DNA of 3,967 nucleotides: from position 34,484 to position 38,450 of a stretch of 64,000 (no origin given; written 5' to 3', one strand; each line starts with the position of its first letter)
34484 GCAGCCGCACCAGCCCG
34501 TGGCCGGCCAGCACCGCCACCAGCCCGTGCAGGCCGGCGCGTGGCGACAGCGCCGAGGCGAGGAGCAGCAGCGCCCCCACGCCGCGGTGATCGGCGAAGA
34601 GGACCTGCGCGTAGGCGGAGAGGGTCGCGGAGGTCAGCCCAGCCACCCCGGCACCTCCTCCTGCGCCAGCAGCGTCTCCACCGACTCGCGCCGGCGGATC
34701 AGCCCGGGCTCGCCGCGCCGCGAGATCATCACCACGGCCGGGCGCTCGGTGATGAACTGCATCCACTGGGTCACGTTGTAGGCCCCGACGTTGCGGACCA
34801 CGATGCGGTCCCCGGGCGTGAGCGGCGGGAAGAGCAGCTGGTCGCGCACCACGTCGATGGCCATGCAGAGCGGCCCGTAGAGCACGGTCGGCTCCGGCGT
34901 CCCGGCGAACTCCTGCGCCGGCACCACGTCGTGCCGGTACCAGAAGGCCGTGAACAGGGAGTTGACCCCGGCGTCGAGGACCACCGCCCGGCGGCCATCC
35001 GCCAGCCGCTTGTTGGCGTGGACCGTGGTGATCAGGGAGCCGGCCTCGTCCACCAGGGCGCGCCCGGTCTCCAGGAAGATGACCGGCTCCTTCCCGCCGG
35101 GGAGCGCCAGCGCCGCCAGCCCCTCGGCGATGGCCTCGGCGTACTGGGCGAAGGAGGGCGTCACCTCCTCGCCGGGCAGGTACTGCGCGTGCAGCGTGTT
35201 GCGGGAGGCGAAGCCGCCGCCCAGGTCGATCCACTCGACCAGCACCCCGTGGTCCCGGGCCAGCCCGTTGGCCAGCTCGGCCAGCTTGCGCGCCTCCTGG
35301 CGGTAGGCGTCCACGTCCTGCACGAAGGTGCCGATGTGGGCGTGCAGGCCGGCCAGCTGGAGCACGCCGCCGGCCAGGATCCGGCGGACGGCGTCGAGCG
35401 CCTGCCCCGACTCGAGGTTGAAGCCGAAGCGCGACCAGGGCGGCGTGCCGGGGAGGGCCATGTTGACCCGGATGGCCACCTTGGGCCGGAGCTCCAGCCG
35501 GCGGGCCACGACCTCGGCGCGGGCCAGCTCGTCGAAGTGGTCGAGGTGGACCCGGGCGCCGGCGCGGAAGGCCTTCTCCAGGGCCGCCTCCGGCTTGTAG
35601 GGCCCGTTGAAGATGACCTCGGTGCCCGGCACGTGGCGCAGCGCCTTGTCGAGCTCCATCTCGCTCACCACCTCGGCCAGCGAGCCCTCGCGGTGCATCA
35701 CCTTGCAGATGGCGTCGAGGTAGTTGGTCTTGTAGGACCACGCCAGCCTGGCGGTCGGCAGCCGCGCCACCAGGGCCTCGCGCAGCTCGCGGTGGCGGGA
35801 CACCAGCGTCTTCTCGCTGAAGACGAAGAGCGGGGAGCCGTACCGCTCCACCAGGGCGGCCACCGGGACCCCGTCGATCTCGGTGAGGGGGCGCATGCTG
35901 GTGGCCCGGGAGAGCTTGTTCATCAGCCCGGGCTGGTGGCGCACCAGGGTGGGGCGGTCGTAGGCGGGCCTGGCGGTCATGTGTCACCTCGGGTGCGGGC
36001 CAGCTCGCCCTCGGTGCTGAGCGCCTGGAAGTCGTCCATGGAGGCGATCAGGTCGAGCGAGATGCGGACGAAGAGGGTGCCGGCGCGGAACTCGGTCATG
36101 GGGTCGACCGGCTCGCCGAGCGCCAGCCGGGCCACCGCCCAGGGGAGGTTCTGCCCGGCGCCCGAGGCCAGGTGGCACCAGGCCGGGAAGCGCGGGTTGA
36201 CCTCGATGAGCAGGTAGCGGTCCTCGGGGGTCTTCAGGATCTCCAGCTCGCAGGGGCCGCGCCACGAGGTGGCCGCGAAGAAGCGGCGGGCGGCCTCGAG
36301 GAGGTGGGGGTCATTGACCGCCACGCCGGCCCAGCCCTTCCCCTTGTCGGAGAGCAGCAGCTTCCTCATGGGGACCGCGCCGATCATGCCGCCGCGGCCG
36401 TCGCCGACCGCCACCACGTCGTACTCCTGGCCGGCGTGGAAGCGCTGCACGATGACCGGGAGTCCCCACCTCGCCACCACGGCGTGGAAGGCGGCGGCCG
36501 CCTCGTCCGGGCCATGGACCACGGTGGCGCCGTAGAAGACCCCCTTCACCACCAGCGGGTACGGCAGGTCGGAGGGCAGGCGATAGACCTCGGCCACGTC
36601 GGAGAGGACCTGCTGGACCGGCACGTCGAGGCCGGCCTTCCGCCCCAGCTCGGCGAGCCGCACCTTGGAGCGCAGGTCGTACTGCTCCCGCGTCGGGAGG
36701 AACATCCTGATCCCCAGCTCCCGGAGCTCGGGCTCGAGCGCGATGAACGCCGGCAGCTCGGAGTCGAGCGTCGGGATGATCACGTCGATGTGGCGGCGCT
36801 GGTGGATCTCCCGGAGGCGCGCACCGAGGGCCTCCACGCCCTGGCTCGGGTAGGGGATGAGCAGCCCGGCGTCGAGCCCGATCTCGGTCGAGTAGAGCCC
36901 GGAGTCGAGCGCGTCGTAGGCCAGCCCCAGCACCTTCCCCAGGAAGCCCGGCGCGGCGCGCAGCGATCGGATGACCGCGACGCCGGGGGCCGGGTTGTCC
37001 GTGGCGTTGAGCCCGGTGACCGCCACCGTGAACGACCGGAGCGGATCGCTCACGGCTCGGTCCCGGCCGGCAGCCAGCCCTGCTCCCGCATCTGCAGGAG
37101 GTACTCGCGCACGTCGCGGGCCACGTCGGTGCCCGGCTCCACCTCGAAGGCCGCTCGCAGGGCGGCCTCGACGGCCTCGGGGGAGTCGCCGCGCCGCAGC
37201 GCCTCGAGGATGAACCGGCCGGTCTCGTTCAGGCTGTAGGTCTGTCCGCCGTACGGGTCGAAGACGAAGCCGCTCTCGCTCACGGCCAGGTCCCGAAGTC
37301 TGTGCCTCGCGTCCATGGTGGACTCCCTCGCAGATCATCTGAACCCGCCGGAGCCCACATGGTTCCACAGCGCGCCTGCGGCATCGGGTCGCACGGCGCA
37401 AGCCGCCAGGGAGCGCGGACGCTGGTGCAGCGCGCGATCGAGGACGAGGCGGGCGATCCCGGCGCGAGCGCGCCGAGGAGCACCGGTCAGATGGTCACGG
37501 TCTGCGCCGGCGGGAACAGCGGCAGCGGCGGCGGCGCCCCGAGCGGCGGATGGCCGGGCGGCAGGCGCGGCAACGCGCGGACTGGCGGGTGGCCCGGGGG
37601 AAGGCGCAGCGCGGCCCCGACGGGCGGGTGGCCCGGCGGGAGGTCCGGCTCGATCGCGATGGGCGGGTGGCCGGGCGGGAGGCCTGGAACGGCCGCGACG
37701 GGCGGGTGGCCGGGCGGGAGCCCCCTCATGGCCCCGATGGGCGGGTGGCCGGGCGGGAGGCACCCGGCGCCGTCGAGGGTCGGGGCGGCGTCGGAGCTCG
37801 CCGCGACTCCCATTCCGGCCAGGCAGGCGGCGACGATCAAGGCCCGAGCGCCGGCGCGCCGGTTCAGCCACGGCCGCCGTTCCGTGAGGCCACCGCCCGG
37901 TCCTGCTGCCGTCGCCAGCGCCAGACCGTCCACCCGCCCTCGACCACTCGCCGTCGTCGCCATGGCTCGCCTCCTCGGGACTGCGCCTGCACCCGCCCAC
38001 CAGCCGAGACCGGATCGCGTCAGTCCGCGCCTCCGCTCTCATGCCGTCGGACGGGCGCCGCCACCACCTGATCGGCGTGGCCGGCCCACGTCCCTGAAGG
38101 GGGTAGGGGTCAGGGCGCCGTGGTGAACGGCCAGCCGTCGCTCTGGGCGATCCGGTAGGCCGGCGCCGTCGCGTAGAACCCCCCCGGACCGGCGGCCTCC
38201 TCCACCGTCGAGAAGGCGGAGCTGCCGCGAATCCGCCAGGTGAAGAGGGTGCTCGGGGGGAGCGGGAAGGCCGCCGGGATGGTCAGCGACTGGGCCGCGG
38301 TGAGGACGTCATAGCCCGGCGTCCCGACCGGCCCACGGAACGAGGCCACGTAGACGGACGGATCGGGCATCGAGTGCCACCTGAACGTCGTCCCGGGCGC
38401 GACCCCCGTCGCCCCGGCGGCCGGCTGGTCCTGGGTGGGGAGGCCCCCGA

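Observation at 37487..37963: Small exported protein with six exact LPPGHPP heptads at a rigid 13-residue period, under codon-level purifying selection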

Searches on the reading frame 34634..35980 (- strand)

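Call 4: search_protein_families(library=pfam, proteins=[window:34634-35980:-], max_evalue=0.01)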
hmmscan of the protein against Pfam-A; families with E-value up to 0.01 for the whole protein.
window:34634-35980:- (448 aa): 3 families
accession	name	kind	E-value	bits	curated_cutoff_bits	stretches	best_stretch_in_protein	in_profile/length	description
PF02784.22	Orn_Arg_deC_N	-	3.3e-28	99.2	23.4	1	60-310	5-246/247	Pyridoxal-dependent decarboxylase, pyridoxal binding domain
PF00278.28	Orn_DAP_Arg_deC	-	2.5e-14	53.8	23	1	310-399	4-95/95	Pyridoxal-dependent decarboxylase, C-terminal sheet domain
PF01168.26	Ala_racemase_N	-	0.00064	19.9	24.1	1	120-243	69-184/220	Alanine racemase, N-terminal domain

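Call 5: search_protein_families(library=ncbifam, proteins=[window:34634-35980:-], max_evalue=0.01)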
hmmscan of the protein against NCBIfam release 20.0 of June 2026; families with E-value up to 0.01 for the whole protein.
window:34634-35980:- (448 aa): 7 families
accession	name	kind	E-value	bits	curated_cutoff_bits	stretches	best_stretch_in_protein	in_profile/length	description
NF041039.1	FslC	exception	1.6e-67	228.2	500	1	22-431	3-415/418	rhizoferrin biosystnesis N-citrylornithine decarboxylase FslC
TIGR01048.1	lysA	equivalog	1.4e-61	208.3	297.9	1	33-441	9-416/417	diaminopimelate decarboxylase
NF052544.1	OrLyDeCDokD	equivalog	2.3e-35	122.1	700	1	34-441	27-459/461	ornithine/lysine decarboxylase DokD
TIGR03099.1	dCO2ase_PEP1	hypoth_equivalog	4e-35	121.7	478.45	1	33-404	8-381/398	pyridoxal-dependent decarboxylase, exosortase A system-associated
NF006515.0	PRK08961.1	equivalog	6.6e-29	100.5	802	1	47-404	501-843/861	bifunctional aspartate kinase/diaminopimelate decarboxylase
TIGR01273.1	speA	equivalog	6.2e-14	51.4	624.1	1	100-324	123-352/624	arginine decarboxylase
NF003763.0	PRK05354.1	equivalog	1.9e-13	49.9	369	1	103-326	128-362/636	biosynthetic arginine decarboxylase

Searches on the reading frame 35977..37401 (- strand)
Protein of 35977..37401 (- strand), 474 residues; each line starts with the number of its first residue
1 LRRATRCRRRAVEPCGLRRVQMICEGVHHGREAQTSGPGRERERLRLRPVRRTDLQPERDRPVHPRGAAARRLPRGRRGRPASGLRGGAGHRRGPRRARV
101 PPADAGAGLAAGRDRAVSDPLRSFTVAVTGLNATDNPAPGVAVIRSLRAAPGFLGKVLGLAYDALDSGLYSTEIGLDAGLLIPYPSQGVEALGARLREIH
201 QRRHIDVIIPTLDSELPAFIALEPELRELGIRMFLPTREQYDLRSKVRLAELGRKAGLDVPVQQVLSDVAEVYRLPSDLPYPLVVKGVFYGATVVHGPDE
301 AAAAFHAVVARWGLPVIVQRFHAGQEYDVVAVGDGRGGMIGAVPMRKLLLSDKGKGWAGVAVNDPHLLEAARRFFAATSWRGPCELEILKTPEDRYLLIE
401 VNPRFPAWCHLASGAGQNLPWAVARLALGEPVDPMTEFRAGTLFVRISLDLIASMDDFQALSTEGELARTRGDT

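Call 4: search_protein_families(library=pfam, proteins=[window:35977-37401:-], max_evalue=0.01)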
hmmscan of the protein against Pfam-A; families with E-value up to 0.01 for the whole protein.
window:35977-37401:- (474 aa): 2 families
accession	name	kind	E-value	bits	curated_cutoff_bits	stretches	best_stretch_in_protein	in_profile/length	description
PF15632.11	ATPgrasp_Ter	-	2.4e-08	34.3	29.1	1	316-438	5-119/131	ATP-grasp in the biosynthetic pathway with Ter operon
PF02786.22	CPSase_L_D2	-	0.0056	16.7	19.8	0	367-432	141-208/211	Carbamoyl-phosphate synthase L chain, ATP binding domain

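Call 5: search_protein_families(library=ncbifam, proteins=[window:35977-37401:-], max_evalue=0.01)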
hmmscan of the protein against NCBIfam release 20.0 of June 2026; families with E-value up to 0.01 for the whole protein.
window:35977-37401:- (474 aa): 11 families
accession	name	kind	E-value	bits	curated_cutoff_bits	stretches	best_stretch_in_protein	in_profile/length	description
NF009405.0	PRK12767.1-4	equivalog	1.1e-18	67.4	390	1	185-453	51-315/320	carbamoyl phosphate synthase-like protein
NF009404.0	PRK12767.1-3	equivalog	2.7e-14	52.8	316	1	186-444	51-324/344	carbamoyl phosphate synthase-like protein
NF009402.0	PRK12767.1-1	equivalog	7.3e-10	38.2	218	1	140-440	16-311/329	carbamoyl phosphate synthase-like protein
NF009406.0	PRK12767.1-5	equivalog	3.6e-09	36.1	271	1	198-423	65-289/327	carbamoyl phosphate synthase-like protein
NF005315.0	PRK06849.1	equivalog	8.7e-09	34.9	406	1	181-411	53-282/389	hypothetical protein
NF002563.0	PRK02186.1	subfamily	2.5e-08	32.7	625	1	243-347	105-213/890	argininosuccinate lyase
NF009403.0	PRK12767.1-2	equivalog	1.3e-06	27.8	286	1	196-349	57-211/342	carbamoyl phosphate synthase-like protein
TIGR01369.1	CPSaseII_lrg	equivalog_domain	0.0012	16.6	1027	0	226-340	649-770/1052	carbamoyl-phosphate synthase (glutamine-hydrolyzing) large subunit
NF002378.0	PRK01372.1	subfamily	0.0013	17.5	243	1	246-339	101-196/305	D-alanine--D-alanine ligase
NF003671.0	PRK05294.1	equivalog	0.0024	15.5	599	0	246-343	667-770/1058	carbamoyl-phosphate synthase large subunit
NF010623.0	PRK14016.1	subfamily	0.007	14.5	877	1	254-334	223-307/871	cyanophycin synthetase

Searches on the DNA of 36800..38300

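Call 71: search_rna_families(source=window, start=36800, end=38300, threshold=evalue, max_evalue=1)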
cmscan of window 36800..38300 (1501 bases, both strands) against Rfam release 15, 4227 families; matches with E-value up to 1: 0.
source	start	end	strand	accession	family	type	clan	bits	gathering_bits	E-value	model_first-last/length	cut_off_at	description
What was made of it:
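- Tried and rejected: Rfam on 36800-38300: nothing (call 71).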
